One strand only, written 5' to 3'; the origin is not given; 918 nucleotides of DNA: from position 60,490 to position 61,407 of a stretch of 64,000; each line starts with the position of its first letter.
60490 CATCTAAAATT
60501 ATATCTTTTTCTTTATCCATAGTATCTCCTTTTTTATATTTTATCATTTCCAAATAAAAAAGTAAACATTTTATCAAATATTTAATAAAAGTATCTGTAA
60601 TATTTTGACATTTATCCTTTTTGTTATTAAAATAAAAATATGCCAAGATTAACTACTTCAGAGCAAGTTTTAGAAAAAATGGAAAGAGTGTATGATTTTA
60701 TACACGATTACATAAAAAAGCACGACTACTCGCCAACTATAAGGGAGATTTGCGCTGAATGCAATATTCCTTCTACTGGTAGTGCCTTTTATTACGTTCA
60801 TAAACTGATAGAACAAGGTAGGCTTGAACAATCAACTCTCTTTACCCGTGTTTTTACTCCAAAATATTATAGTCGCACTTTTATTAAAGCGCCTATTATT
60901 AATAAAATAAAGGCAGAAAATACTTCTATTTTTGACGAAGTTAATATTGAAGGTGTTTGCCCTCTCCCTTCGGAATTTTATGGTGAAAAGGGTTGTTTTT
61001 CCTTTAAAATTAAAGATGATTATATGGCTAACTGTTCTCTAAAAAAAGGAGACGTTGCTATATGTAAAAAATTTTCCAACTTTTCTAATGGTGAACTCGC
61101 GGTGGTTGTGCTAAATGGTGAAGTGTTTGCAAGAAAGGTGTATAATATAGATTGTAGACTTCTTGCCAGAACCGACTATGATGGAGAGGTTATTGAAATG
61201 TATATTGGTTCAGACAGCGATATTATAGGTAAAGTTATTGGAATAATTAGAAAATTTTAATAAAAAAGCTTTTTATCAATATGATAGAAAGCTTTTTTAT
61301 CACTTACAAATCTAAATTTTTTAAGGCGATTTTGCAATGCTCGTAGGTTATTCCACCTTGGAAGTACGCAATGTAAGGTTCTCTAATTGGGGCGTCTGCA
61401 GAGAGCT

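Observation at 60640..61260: LexA orthologue with the Ala-Gly cleavage bond and catalytic Ser both substituted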

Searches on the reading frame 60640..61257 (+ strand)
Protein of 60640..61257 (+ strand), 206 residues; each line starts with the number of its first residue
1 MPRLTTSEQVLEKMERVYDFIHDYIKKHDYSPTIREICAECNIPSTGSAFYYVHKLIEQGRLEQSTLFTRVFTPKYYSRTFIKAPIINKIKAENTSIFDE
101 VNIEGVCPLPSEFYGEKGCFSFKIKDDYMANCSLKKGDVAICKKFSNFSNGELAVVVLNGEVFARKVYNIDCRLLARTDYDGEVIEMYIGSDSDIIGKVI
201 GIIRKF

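Call 3: search_protein_families(library=pfam, proteins=[window:60640-61257:+], max_evalue=1)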
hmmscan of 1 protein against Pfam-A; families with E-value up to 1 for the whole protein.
window:60640-61257:+ (206 aa): 4 families
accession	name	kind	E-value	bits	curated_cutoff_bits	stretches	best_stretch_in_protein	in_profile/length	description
PF00717.28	Peptidase_S24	-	5e-11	42.8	23.3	1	85-200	1-116/116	Peptidase S24-like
PF01726.22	LexA_DNA_bind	-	1.5e-06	28.3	23.7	1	15-63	9-57/65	LexA DNA binding domain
PF16295.10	TetR_C_10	-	0.13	13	28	1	8-66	58-116/132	Tetracyclin repressor-like, C-terminal domain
PF09339.16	HTH_IclR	-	0.33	11.2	22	1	25-64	12-50/52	IclR helix-turn-helix domain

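Call 4: search_protein_families(library=ncbifam, proteins=[window:60640-61257:+], max_evalue=1)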
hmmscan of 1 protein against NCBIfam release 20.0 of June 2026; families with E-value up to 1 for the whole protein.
window:60640-61257:+ (206 aa): 4 families
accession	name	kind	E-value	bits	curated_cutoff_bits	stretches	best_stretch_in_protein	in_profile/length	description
TIGR00498.1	lexA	equivalog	3.2e-21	75.9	110.95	1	12-206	6-202/203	transcriptional repressor LexA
NF007621.2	PRK10276.1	subfamily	0.0017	18.4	110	1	118-203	28-114/115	translesion error-prone DNA polymerase V autoproteolytic subunit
TIGR03342.1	dsrC_tusE_dsvC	subfamily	0.11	12.8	53.5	1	12-68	40-98/108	TusE/DsrC/DsvC family sulfur relay protein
NF008811.0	PRK11835.1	equivalog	0.16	12.3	119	1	117-147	80-110/114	hypothetical protein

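Call 5: search_solved_structures(query=window:60640-61257:+, max_evalue=1, show_alignments=3)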
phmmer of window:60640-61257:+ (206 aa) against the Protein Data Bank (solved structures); distinct sequences matched with E-value up to 1: 19.
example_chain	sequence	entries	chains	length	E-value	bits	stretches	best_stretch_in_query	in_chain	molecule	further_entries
3k2z_A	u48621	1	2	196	2.1e-12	50.4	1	11-205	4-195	LexA repressor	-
6a2r_A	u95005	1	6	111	1.2e-07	34.9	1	98-205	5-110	LexA repressor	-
6a2s_A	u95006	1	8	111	1.2e-07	34.9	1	98-205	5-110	LexA repressor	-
6a2q_A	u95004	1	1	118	1.3e-07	34.8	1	97-205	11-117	LexA repressor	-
6a2t_A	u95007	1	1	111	2.8e-07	33.7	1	98-205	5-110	LexA repressor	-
8s7g_A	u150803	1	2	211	1.9e-06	30.9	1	13-173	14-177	LexA repressor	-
1jhf_A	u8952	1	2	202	2.8e-05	27.1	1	13-204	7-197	LEXA REPRESSOR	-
7ocj_A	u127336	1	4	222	4.7e-05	26.4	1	5-204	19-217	LexA repressor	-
1jhh_A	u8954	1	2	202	7.6e-05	25.7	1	13-204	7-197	LEXA REPRESSOR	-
7b5g_A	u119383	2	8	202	7.6e-05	25.7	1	13-204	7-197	LexA repressor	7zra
8trg_I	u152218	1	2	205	0.00012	25.1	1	12-204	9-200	LexA repressor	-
3jso_A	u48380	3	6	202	0.00012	25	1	13-204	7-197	LexA repressor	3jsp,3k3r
8b0v_A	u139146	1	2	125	0.023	17.7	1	85-204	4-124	LexA repressor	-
3kfo_A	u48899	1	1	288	0.17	14.8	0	132-169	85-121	Nucleoporin NUP133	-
6bi6_A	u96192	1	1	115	0.49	13.3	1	112-149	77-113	Uncharacterized protein YejG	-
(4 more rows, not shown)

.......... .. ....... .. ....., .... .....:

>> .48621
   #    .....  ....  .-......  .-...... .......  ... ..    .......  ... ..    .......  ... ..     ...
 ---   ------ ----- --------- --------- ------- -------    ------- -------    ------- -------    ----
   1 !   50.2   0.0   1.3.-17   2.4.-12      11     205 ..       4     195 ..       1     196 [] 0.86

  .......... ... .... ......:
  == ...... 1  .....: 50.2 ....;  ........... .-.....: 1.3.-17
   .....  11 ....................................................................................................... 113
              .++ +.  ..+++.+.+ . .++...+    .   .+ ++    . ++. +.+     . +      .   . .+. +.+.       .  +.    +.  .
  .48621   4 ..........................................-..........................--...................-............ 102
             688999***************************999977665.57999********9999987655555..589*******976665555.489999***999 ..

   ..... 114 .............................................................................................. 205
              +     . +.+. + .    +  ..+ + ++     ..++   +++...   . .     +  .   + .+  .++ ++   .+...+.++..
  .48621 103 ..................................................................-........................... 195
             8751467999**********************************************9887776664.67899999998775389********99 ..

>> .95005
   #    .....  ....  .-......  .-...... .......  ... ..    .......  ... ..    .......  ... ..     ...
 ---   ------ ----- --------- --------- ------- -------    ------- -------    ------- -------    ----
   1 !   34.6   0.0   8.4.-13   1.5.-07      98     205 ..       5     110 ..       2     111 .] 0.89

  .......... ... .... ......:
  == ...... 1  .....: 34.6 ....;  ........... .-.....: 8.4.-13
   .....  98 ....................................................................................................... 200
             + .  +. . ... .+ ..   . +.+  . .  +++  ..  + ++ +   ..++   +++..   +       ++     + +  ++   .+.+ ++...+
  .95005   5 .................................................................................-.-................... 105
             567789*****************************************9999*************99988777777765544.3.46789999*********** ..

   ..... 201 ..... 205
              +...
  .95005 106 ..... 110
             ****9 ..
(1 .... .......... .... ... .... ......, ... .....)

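Call 6: find_homologous_proteins(query=window:60640-61257:+, max_evalue=0.001)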
Query window:60640-61257:+ (206 aa): 5 proteins with E <= 0.001 among 93 candidates.
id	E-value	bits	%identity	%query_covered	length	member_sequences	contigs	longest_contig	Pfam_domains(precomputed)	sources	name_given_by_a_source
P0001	7.9e-135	465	100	100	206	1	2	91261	PF00717.29,PF01726.23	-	-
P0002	9.8e-97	340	73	100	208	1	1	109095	PF00717.29,PF01726.23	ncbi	-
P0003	3.9e-90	319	69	98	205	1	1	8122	PF00717.29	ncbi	-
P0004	2.7e-72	261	59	100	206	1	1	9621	PF00717.29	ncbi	-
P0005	1.8e-67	245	54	100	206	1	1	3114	PF00717.29,PF01726.23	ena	-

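Call 9: find_encoding_contigs(protein=P0002, flank=10000, max_places=3)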
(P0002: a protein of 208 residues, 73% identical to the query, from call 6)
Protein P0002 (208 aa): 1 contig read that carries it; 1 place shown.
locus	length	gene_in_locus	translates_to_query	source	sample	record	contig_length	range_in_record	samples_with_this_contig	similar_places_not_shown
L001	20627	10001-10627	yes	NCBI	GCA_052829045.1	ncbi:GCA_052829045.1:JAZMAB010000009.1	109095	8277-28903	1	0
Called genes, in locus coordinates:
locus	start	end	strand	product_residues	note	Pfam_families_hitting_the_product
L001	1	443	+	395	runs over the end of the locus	PF00768:Peptidase_S11, PF13354:Beta-lactamase2, PF07943:PBP5_C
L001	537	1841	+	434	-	PF00278:Orn_DAP_Arg_deC, PF02784:Orn_Arg_deC_N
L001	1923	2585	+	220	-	PF02163:Peptidase_M50 (weak)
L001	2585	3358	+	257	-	PF02616:SMC_ScpA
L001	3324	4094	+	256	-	PF04079:SMC_ScpB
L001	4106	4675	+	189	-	-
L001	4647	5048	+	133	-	PF09579:Spore_YtfJ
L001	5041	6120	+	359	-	PF00768:Peptidase_S11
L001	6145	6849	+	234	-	PF01479:S4, PF00849:PseudoU_synth_2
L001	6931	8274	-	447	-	PF03551:PadR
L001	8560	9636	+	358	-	PF02899:Phage_int_SAM_1 (faint), PF00589:Phage_integrase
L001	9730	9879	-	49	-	-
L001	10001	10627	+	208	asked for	PF01726:LexA_DNA_bind, PF00717:Peptidase_S24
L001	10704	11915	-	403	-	PF06838:Met_gamma_lyase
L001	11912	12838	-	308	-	PF01745:IPT, PF01715:IPPT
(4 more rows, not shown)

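Call 12: find_related_loci(query=A2, collection=genome_contigs, flank=10000)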
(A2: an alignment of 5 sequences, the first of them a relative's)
Query A2 (206 aa) in genome_contigs; peptide patterns used: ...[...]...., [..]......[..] (x = any residue, [..] = any of these).
134 stretches matched a pattern, but none encodes a relative of the query by tblastn (E <= 1e-3).

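Call 16: search_protein_representatives(alignment_id=A2)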
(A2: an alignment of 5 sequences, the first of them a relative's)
Query: 5 sequences, 206 profile positions. Proteins with E-value up to 0.001 (for the whole library): 6312; up to 1e-10: 1129; up to 1e-30: 1. The best 150 are listed.
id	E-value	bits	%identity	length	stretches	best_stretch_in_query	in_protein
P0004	4.7e-109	379.3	-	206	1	1-206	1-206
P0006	1.8e-30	122.6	-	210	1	10-206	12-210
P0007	2.0e-30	122.5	-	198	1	15-206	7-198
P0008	2.4e-29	118.9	-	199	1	12-206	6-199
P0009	9.5e-29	117.0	-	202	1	11-206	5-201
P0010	2.2e-28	115.8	-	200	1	8-205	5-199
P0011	4.4e-28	114.8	-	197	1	9-204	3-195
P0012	2.1e-27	112.6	-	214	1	5-205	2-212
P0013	3.1e-27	112.1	-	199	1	15-205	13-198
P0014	1.1e-26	110.2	-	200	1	9-205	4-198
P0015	1.6e-26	109.7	-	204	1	13-206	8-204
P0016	1.5e-25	106.6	-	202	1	15-205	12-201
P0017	2.5e-25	105.8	-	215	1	9-204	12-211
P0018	3.8e-25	105.2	-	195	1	12-205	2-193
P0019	3.8e-25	105.2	-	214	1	9-204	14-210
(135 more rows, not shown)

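Call 19: find_encoding_contigs(protein=P0003, flank=10000, max_places=2)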
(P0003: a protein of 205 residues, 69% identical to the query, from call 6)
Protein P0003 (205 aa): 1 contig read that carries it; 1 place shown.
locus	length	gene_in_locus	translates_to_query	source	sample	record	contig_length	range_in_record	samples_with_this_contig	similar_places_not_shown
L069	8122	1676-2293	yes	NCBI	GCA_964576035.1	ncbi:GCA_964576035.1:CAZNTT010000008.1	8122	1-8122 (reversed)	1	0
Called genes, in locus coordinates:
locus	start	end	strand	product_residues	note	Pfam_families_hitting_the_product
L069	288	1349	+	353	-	PF02899:Phage_int_SAM_1 (faint), PF00589:Phage_integrase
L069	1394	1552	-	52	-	-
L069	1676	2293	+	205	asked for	PF00717:Peptidase_S24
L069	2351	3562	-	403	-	PF06838:Met_gamma_lyase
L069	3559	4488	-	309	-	PF01745:IPT, PF01715:IPPT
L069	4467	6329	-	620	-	PF02518:HATPase_c (weak), PF13589:HATPase_c_3, PF01119:DNA_mis_repair, PF08676:MutL_C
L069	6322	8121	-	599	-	?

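Call 20: find_encoding_contigs(protein=P0004, flank=10000, max_places=2)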
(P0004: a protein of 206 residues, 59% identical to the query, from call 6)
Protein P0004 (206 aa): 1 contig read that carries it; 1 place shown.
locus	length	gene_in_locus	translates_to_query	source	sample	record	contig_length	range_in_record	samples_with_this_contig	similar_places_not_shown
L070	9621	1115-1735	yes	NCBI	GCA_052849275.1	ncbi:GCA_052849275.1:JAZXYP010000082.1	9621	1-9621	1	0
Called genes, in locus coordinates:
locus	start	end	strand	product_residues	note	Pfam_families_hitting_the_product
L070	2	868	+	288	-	?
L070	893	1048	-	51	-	-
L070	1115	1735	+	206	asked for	PF00717:Peptidase_S24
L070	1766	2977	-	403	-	PF06838:Met_gamma_lyase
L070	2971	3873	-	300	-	PF01745:IPT (weak), PF01715:IPPT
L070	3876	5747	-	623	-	PF02518:HATPase_c, PF13589:HATPase_c_3, PF01119:DNA_mis_repair, PF08676:MutL_C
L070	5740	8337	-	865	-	PF01624:MutS_I, PF05188:MutS_II, PF05192:MutS_III, PF05190:MutS_IV, PF00488:MutS_V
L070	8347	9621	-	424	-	?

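Call 21: find_encoding_contigs(protein=P0005, flank=10000, max_places=2)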
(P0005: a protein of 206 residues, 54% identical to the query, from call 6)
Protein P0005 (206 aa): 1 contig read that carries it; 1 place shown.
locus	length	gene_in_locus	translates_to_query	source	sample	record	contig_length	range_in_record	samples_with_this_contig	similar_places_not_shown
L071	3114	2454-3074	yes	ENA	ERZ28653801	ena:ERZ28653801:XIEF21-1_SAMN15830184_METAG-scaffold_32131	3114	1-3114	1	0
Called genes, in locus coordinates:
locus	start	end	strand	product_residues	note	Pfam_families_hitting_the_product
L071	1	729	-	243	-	?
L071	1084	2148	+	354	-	PF02899:Phage_int_SAM_1 (weak), PF00589:Phage_integrase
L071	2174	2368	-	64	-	-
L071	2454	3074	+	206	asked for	PF01726:LexA_DNA_bind (weak), PF00717:Peptidase_S24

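Call 27: find_encoding_contigs(protein=P0001, flank=10000, max_places=3)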
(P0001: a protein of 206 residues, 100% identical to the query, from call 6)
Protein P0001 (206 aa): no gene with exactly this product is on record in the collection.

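Call 46: predict_structure(alignment_id=A3)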
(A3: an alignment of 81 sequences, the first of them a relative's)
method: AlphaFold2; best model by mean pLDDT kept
length: 206 residues; sequences in the alignment: 81
mean_pLDDT: 89.7   pTM: 0.64
mean pLDDT of the five models: 89.7, 89.5, 88.8, 88.5, 87.2
residues with pLDDT >= 90: 140; 70-90: 55; 50-70: 10; < 50: 1
segments of 3 or more residues with pLDDT < 50: none
pLDDT, mean of each block of 10 residues (from residue 1): 76 97 90 96 96 95 80 72 89 83 90 88 96 96 92 94 96 93 89 87 91
secondary structure, 60 per line:
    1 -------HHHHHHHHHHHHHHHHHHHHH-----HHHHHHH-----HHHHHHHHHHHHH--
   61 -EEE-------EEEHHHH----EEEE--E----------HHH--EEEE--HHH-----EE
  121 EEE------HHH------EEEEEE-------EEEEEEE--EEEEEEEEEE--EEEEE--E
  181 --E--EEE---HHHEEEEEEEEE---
elements in order: H8-28 H34-40 H46-58 E62-64 E72-74 H75-78 E83-86 E105-108 E119-123 E139-144 E152-158 E161-170 E173-177 E186-188 E195-203
